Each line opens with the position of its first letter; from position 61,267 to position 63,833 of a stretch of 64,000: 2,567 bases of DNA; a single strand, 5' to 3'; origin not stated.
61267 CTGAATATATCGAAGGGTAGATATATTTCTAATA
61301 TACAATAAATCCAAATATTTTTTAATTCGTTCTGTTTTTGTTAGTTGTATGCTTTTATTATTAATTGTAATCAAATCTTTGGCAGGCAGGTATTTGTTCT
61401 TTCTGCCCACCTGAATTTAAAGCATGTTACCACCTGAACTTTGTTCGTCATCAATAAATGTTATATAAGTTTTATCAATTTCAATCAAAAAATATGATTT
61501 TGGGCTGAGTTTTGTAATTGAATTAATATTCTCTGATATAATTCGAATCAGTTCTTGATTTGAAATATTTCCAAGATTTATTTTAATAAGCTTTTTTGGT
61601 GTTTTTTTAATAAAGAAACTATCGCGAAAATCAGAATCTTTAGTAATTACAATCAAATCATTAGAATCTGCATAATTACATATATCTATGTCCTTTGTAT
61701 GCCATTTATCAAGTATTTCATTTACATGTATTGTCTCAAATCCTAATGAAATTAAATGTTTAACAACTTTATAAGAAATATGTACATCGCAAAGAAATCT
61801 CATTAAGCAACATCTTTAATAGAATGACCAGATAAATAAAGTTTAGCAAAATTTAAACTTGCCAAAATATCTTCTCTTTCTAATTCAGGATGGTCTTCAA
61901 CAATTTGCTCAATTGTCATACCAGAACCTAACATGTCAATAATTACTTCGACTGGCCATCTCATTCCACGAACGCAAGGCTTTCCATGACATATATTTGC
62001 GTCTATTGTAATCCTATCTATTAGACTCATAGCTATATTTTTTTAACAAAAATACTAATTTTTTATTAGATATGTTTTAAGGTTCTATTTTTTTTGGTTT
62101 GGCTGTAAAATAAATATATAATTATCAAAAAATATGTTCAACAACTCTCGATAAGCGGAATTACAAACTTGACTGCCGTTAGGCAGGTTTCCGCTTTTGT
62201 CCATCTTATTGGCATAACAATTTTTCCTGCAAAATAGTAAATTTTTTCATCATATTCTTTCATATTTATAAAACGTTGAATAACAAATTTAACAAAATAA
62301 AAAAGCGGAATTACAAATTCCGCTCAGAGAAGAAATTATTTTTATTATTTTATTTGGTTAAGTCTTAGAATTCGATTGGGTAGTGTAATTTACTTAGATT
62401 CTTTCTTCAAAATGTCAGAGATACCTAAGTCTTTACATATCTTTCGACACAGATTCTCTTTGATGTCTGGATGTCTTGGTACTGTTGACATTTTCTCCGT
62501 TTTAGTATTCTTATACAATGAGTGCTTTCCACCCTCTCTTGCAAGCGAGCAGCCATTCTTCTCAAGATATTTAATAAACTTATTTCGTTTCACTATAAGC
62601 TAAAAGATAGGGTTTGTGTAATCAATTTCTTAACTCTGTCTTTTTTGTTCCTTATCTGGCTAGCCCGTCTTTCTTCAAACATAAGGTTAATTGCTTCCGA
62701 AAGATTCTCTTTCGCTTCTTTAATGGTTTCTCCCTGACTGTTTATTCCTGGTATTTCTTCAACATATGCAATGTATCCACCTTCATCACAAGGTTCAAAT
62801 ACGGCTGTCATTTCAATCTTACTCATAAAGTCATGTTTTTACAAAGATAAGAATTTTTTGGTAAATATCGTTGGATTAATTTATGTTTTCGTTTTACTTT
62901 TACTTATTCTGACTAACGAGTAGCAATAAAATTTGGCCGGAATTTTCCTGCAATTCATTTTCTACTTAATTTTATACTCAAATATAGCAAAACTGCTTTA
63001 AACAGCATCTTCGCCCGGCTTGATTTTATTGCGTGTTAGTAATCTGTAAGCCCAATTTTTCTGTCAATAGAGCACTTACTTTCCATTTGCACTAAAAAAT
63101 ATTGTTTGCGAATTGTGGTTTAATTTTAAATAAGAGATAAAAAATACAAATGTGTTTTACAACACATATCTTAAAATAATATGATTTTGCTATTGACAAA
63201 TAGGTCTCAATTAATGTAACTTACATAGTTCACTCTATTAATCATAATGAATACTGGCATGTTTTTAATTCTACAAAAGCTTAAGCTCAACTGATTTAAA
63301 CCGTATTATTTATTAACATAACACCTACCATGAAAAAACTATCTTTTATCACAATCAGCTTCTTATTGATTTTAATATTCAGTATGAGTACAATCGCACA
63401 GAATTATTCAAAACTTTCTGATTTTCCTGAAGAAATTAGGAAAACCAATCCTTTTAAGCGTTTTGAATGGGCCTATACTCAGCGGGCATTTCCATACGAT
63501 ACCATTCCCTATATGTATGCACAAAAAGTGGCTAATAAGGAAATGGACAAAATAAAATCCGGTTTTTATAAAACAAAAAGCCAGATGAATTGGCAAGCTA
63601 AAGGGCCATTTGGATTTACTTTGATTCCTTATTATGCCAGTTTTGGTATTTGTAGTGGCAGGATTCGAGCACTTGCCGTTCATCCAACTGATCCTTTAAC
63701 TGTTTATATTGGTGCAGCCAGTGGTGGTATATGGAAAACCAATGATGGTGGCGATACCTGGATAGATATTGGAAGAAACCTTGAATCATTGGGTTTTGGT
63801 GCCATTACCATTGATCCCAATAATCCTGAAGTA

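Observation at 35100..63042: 27.6-kb co-oriented array of ~13 gene units, each followed by a member of one mosaic repeat superfamily (cassette-array-like)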

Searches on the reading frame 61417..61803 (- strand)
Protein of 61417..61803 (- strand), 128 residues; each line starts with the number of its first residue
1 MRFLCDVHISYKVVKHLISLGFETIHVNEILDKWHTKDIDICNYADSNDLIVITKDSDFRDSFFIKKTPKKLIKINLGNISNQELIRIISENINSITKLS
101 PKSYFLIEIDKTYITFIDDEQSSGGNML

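Call 9: search_protein_families(library=pfam, proteins=[window:61417-61803:-], max_evalue=0.01)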
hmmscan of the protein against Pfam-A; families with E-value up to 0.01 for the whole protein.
window:61417-61803:- (128 aa): 3 families
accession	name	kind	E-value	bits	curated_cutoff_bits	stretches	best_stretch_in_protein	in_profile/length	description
PF18480.7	DUF5615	-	1.1e-25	90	23.8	1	1-107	1-107/110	Domain of unknown function (DUF5615)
PF18478.7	PIN_10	-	0.00018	21.9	26.2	1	1-61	1-64/84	PIN like domain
PF01927.22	Mut7-C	-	0.00036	21.1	23.3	1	1-64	1-57/146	Mut7-C RNAse domain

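Call 10: find_encoding_contigs(protein=window:61417-61803:-, flank=10000, max_places=6)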
Protein window:61417-61803:- (128 aa): 3 contigs read that carry it; 2 places shown.
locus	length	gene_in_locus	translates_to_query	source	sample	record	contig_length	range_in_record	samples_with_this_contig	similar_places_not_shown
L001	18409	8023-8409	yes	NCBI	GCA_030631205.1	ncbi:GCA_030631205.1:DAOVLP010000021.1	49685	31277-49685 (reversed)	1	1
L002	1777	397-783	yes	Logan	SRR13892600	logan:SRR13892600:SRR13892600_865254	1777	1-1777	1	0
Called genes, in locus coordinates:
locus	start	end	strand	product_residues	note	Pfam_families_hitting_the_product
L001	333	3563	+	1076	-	PF13510:Fer2_4, PF01494:FAD_binding_3 (faint), PF07992:Pyr_redox_2, PF13450:NAD_binding_8 (faint), PF12838:Fer4_7 (weak), PF00037:Fer4 (weak), PF04324:Fer2_BFD (weak), PF01266:DAO, +1 more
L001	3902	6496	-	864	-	PF02012:BNR (faint), PF15902:Sortilin-Vps10, PF13585:CHU_C (faint), PF18962:Por_Secre_tail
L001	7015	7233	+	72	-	PF21748:UPF0150 (weak)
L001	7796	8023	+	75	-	PF04255:DUF433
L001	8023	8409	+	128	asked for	PF18480:DUF5615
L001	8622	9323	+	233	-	PF04191:PEMT, PF04140:ICMT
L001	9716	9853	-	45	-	-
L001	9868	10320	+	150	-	-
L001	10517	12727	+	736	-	PF13715:CarbopepD_reg_2, PF00593:TonB_dep_Rec_b-barrel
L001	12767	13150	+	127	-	PF00403:HMA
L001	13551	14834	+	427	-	PF03781:FGE-sulfatase, PF13585:CHU_C, PF13860:FlgD_ig, PF18962:Por_Secre_tail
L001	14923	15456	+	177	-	PF08281:Sigma70_r4_2 (weak)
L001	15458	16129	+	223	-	PF12895:ANAPC3 (faint), PF14559:TPR_19 (faint)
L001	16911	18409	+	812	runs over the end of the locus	PF24738:DUF7689, PF18962:Por_Secre_tail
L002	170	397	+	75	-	PF04255:DUF433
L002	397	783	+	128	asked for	PF18480:DUF5615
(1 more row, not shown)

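Call 13: search_protein_families(library=pfam, proteins=[L001:333-3563:+, L001:3902-6496:-], max_evalue=0.01)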
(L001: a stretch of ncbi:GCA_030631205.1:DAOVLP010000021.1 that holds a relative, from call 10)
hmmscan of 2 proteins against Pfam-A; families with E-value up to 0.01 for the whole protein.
L001:333-3563:+ (1076 aa): 21 families
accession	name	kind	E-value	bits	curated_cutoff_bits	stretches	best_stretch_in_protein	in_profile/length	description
PF01266.30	DAO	-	1e-28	101.3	27.9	1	706-1049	3-352/353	FAD dependent oxidoreductase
PF07992.20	Pyr_redox_2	-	7.1e-21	75.3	26.1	1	116-371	2-243/291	Pyridine nucleotide-disulphide oxidoreductase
PF13510.11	Fer2_4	-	9.6e-10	38.8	22.8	1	16-85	2-72/82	2Fe-2S iron-sulfur cluster binding domain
PF13450.12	NAD_binding_8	-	2.6e-08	34.4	21.9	1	119-154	1-36/68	NAD(P)-binding Rossmann-like domain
PF13738.12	Pyr_redox_3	-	7.1e-08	32.5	30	1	119-163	2-47/305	Pyridine nucleotide-disulphide oxidoreductase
PF01494.25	FAD_binding_3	-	8.7e-07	28.9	22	1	114-145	1-32/349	FAD binding domain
PF04324.20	Fer2_BFD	-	1.7e-06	28.7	26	1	603-655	1-49/50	BFD-like [2Fe-2S] binding domain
PF00037.32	Fer4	-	3.2e-06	27.2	21.1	1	489-510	2-23/24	4Fe-4S binding domain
PF12838.12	Fer4_7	-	1.5e-05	25.8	27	1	466-506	4-49/52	4Fe-4S dicluster domain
PF13484.11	Fer4_16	-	1.8e-05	25.8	30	0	494-513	1-20/66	4Fe-4S double cluster binding domain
PF13237.11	Fer4_10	-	2.7e-05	24.5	25.5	1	466-506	11-53/53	4Fe-4S dicluster domain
PF13187.11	Fer4_9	-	3.5e-05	24.2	27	1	466-507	4-49/52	4Fe-4S dicluster domain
PF01946.23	Thi4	-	5.5e-05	22.9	26.2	1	110-152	13-56/235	Thi4 family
PF14697.11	Fer4_21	-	5.8e-05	23.6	35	1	466-506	10-52/59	4Fe-4S dicluster domain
PF03486.20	HI0933_like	-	9.3e-05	22.4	50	1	116-155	2-41/244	HI0933-like protein Rossmann domain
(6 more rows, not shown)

L001:3902-6496:- (864 aa): 5 families
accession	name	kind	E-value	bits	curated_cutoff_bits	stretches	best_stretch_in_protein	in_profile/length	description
PF15902.12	Sortilin-Vps10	-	2.9e-32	112.5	33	3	246-367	3-117/446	Sortilin, neurotensin receptor 3,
PF18962.6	Por_Secre_tail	-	7.8e-10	39.3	27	1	787-861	2-74/75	Secretion system C-terminal sorting domain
PF02012.26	BNR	-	1.4e-08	33.9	27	0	292-301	1-10/12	BNR/Asp-box repeat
PF13585.12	CHU_C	-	1.5e-05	25.5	27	1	786-853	7-75/86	CHU_C Type IX secretion signal domain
PF14870.12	PSII_BNR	-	0.004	16.9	27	0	512-543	242-273/303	Photosynthesis system II assembly factor YCF48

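Call 95: find_homologous_proteins(query=window:61417-61803:-, max_evalue=1e-20)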
Query window:61417-61803:- (128 aa): 671 proteins with E <= 1e-20 among 697 candidates; the best 120 are listed.
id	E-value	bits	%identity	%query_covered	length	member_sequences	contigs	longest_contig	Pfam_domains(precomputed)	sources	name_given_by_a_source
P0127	4.6e-67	241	95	94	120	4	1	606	PF18480.8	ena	-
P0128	3.1e-66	239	89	99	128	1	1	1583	PF18480.8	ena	-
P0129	4.3e-58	212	82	95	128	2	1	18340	PF18480.8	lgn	-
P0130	1.3e-56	208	79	98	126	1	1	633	PF18480.8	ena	-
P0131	2.8e-56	206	77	97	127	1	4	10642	PF18480.8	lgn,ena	-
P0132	6.3e-56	205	77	98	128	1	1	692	PF18480.8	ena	-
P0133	2.3e-55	204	81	92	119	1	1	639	PF01927.23,PF18480.8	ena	-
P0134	1.4e-54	201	75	98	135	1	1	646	PF18480.8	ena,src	-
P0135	3.3e-54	200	81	94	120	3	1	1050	PF18480.8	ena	-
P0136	4.3e-54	199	78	94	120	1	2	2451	PF18480.8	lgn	-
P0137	9.2e-54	198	84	87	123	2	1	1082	PF01927.23,PF18480.8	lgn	-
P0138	1.3e-52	195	74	94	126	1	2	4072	PF18480.8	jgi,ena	-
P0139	6.2e-52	192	77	91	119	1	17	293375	PF18480.8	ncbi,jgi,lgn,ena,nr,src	ncbi:MAG: hypothetical protein A3H98_03595 [Bacteroidetes bacterium RIFCSPLOWO2_02_FULL_36_8]|nr:MAG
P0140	1.5e-51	191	74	91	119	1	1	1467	PF18480.8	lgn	-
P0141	2.4e-51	191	73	94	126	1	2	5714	PF18480.8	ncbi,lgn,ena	-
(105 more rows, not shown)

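Call 96: find_encoding_contigs(protein=P0128, flank=3000, max_places=3)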
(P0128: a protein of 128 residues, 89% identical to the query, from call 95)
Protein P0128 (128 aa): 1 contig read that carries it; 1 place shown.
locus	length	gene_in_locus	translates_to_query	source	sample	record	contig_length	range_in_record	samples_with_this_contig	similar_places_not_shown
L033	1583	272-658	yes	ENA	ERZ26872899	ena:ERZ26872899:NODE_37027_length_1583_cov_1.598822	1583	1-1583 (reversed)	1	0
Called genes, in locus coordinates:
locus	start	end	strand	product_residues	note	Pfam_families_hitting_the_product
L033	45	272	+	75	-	PF04255:DUF433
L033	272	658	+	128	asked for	PF18480:DUF5615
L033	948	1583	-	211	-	?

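Call 97: find_encoding_contigs(protein=P0129, flank=9000, max_places=3)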
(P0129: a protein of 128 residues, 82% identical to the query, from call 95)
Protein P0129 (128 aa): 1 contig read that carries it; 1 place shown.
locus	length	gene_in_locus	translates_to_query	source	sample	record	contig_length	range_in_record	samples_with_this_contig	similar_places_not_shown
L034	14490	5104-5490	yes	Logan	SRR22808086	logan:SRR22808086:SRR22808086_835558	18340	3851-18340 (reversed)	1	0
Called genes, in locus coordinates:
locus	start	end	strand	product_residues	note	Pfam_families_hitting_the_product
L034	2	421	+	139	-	?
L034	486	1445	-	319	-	PF02666:PS_Dcarbxylase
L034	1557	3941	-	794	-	PF13620:CarboxypepD_reg, PF13715:CarbopepD_reg_2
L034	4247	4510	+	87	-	-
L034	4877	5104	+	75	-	PF04255:DUF433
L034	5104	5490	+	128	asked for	PF18480:DUF5615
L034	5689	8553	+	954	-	PF00005:ABC_tran (faint), PF02463:SMC_N (faint), PF03193:RsgA_GTPase (faint), PF13175:AAA_15 (faint), PF13191:AAA_16 (faint), PF13555:AAA_29 (faint), PF17760:UvrA_inter, PF17755:UvrA_DNA-bind, +4 more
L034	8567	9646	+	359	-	-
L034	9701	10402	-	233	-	-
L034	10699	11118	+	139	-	PF08780:NTase_sub_bind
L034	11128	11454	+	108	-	PF01909:NTP_transf_2, PF18765:Polbeta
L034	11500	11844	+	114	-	PF01253:SUI1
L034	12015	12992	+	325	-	PF01073:3Beta_HSD, PF01370:Epimerase, PF02719:Polysacc_synt_2, PF04321:RmlD_sub_bind, PF05368:NmrA, PF13460:NAD_binding_10, PF16363:GDP_Man_Dehyd, PF07993:NAD_binding_4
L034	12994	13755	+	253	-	PF06966:DUF1295 (weak), PF02544:Steroid_dh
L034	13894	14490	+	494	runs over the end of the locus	PF00890:FAD_binding_2 (faint), PF01266:DAO, PF01593:Amino_oxidase, PF03486:HI0933_like (faint), PF07992:Pyr_redox_2 (weak), PF12831:FAD_oxidored (faint), PF13450:NAD_binding_8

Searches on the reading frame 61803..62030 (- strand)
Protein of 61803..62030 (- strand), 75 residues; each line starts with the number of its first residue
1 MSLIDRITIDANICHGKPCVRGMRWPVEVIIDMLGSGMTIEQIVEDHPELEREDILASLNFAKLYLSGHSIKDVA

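Call 9: search_protein_families(library=pfam, proteins=[window:61803-62030:-], max_evalue=0.01)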
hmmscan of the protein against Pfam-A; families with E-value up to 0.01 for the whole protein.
window:61803-62030:- (75 aa): 1 family
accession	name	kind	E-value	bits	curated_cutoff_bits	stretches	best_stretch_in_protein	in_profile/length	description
PF04255.20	DUF433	-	7.7e-24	83.7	23.6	1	7-62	1-56/56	Protein of unknown function (DUF433)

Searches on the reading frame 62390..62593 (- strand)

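Call 9: search_protein_families(library=pfam, proteins=[window:62390-62593:-], max_evalue=0.01)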
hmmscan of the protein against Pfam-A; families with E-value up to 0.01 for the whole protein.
window:62390-62593:- (67 aa): 1 family
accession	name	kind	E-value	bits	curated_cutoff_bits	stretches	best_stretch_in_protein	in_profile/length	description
PF07927.17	HicA_toxin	-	1.1e-13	51.5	27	1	4-58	2-58/58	HicA toxin of bacterial toxin-antitoxin,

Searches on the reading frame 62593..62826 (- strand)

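Call 9: search_protein_families(library=pfam, proteins=[window:62593-62826:-], max_evalue=0.01)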
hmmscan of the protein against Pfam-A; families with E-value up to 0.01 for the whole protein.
window:62593-62826:- (77 aa): 3 families
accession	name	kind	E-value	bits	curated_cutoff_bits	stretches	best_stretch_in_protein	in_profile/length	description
PF21748.3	UPF0150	-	4e-06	27.1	27.3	1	8-47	10-50/64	UPF0150-like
PF15919.11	HicB_lk_antitox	-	7e-05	23.4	27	1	10-53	5-48/123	HicB_like antitoxin of bacterial toxin-antitoxin system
PF24113.1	DUF7387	-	0.0074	17.1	27.9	1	27-51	32-56/85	Family of unknown function (DUF7387)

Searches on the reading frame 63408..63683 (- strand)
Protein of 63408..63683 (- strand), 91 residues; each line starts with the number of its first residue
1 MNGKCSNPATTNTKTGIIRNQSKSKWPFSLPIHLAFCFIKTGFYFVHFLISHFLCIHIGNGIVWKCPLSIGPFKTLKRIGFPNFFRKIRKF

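Call 8: find_encoding_contigs(protein=window:63408-63683:-, flank=10000, max_places=6)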
Protein window:63408-63683:- (91 aa): no gene with exactly this product is on record in the collection.

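Call 13: search_protein_families(library=pfam, proteins=[window:63408-63683:-], max_evalue=0.01)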
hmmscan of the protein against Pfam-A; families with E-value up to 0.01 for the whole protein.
window:63408-63683:- (91 aa): 0 families
